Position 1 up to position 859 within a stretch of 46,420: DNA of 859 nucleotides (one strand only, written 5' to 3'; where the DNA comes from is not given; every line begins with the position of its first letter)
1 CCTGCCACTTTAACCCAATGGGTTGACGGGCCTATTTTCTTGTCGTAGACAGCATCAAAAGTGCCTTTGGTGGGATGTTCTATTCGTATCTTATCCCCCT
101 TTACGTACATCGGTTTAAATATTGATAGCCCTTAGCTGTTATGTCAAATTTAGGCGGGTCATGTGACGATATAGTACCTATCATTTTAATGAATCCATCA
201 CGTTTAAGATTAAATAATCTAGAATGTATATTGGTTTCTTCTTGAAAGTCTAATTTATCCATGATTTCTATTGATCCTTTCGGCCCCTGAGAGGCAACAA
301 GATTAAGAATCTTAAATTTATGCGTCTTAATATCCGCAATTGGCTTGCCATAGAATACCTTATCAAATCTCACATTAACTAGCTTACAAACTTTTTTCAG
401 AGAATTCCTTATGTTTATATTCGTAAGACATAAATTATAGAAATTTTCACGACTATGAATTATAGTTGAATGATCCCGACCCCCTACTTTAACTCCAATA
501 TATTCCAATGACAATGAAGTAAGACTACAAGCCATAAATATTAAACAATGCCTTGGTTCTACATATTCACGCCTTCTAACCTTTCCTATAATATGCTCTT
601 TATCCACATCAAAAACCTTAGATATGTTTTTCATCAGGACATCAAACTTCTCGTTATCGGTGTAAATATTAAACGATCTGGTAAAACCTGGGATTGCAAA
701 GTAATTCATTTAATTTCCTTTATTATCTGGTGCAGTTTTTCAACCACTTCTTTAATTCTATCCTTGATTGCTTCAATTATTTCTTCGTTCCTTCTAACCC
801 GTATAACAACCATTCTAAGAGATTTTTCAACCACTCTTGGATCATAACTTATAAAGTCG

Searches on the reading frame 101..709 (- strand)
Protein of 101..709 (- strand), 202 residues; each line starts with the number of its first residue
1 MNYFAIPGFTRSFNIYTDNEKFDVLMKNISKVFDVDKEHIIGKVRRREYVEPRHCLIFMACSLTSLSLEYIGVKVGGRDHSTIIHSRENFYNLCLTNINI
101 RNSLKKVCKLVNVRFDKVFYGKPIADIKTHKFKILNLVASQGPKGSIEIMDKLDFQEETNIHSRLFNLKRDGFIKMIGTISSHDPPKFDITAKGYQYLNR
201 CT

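Call 52: search_protein_families(library=pfam, alignment_id=A2, max_evalue=0.01)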
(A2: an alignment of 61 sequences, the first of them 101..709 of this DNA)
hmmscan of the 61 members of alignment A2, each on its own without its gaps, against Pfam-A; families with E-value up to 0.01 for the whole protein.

A. member 1, window:101-709:- (202 aa): 1 family
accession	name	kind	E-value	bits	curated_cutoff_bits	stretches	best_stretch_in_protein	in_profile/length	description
PF08299.17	Bac_DnaA_C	-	1.2e-16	60.9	31.5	1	25-87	4-66/69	Bacterial dnaA protein helix-turn-helix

B. families by the number of members that match (of 61 scanned): 33 families (the first 25 are shown)
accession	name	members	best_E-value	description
PF01844.29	HNH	2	6.7e-10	HNH endonuclease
PF14279.12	HNH_5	2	7.4e-07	HNH endonuclease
PF11860.13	Muramidase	1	7.6e-45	N-acetylmuramidase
PF05869.16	Dam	1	2.1e-31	DNA N-6-adenine-methyltransferase (Dam)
PF04404.17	ERF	1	4.3e-19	ERF superfamily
PF09588.16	YqaJ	1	2.4e-17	YqaJ-like viral recombinase domain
PF08299.17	Bac_DnaA_C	1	1.2e-16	Bacterial dnaA protein helix-turn-helix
PF04447.17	dATP-dGTP_PPHyd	1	6.3e-13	dATP/dGTP pyrophosphohydrolase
PF06356.17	DUF1064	1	2.8e-12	Protein of unknown function (DUF1064)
PF07120.17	DUF1376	1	3.2e-10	Protein of unknown function (DUF1376)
PF12760.12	Zn_ribbon_IS1595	1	4.3e-09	Transposase zinc-ribbon domain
PF04466.19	Terminase_3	1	5.2e-08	Phage terminase large subunit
PF02796.21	HTH_7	1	5.1e-07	Helix-turn-helix domain of resolvase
PF01527.26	HTH_Tnp_1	1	3.4e-06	Transposase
PF16677.11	GP3_package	1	8.8e-06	DNA-packaging protein gp3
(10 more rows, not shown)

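Call 58: search_protein_families(library=phrogs, alignment_id=A2, max_evalue=0.001)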
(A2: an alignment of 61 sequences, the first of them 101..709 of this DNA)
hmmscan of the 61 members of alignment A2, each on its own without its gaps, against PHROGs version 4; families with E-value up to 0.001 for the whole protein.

A. member 1, window:101-709:- (202 aa): 0 families

B. families by the number of members that match (of 61 scanned): 83 families (the first 25 are shown)
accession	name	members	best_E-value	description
phrog_1035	-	2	5.4e-27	endonuclease VII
phrog_589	-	2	2.9e-11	HNH endonuclease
phrog_333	-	2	2.8e-10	HNH endonuclease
phrog_6050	-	2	2.1e-09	HNH endonuclease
phrog_1271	-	2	2.5e-09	HNH endonuclease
phrog_7785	-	2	9.8e-09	HNH endonuclease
phrog_2118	-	2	4e-08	HNH endonuclease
phrog_338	-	2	4.1e-07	HNH endonuclease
phrog_2214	-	2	4.6e-06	HNH endonuclease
phrog_111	-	1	2.3e-52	DNA methyltransferase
phrog_1224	-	1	5.7e-49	endolysin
phrog_2860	-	1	6.5e-38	endolysin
phrog_149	-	1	1.4e-36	exonuclease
phrog_13210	-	1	1.4e-35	-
phrog_11227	-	1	2.7e-33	protease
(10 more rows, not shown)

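Call 61: search_protein_families(library=ncbifam, alignment_id=A2, max_evalue=0.1)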
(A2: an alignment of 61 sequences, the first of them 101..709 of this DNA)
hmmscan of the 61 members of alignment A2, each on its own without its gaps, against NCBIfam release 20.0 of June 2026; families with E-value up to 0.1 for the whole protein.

A. member 1, window:101-709:- (202 aa): 5 families
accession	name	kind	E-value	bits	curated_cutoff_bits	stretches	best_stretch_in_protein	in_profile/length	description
TIGR00362.1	DnaA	equivalog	2.6e-15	56.4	343.9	1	20-108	346-434/437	chromosomal replication initiator protein DnaA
NF001154.0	PRK00149.3-3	equivalog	3.4e-12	46.1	410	1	19-109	365-456/462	chromosomal replication initiator protein DnaA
NF009087.0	PRK12422.1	equivalog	2.8e-08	33.4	657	1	25-90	357-421/455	chromosomal replication initiator protein DnaA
NF045851.1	mem_nucl_MnuA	subfamily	0.018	15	185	1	92-190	224-315/317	MnuA family membrane nuclease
TIGR01884.1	cas_HTH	subfamily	0.076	12.4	60.2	0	122-178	135-190/202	CRISPR-associated CARF protein Csa3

B. families by the number of members that match (of 61 scanned): 46 families (the first 25 are shown)
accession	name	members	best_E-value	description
NF040563.1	guided_IscB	2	2.3e-05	RNA-guided endonuclease IscB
TIGR01712.1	phage_N6A_met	1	7e-25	phage N-6-adenine-methyltransferase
TIGR00362.1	DnaA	1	2.6e-15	chromosomal replication initiator protein DnaA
TIGR03033.1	phage_rel_nuc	1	5.5e-15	lambda-exonuclease family protein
NF001154.0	PRK00149.3-3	1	3.4e-12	chromosomal replication initiator protein DnaA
TIGR01547.1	phage_term_2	1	1.1e-10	PBSX family phage terminase large subunit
NF009087.0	PRK12422.1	1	2.8e-08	chromosomal replication initiator protein DnaA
NF049971.1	CRISPR_Cas9d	1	1.8e-07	type II CRISPR RNA-guided endonuclease Cas9d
NF005992.0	PRK08116.1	1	2.6e-06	hypothetical protein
NF033558.1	transpos_IS1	1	7.9e-05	IS1 family transposase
NF006505.0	PRK08939.1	1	0.00012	primosomal protein DnaI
NF033516.0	transpos_IS3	1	0.00021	IS3 family transposase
NF005304.0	PRK06835.1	1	0.00039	ATP-binding protein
NF002620.0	PRK02277.1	1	0.00047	orotate phosphoribosyltransferase-like protein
NF040595.1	HTH_Cbp1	1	0.00057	CRISPR DNA repeat-binding protein Cbp1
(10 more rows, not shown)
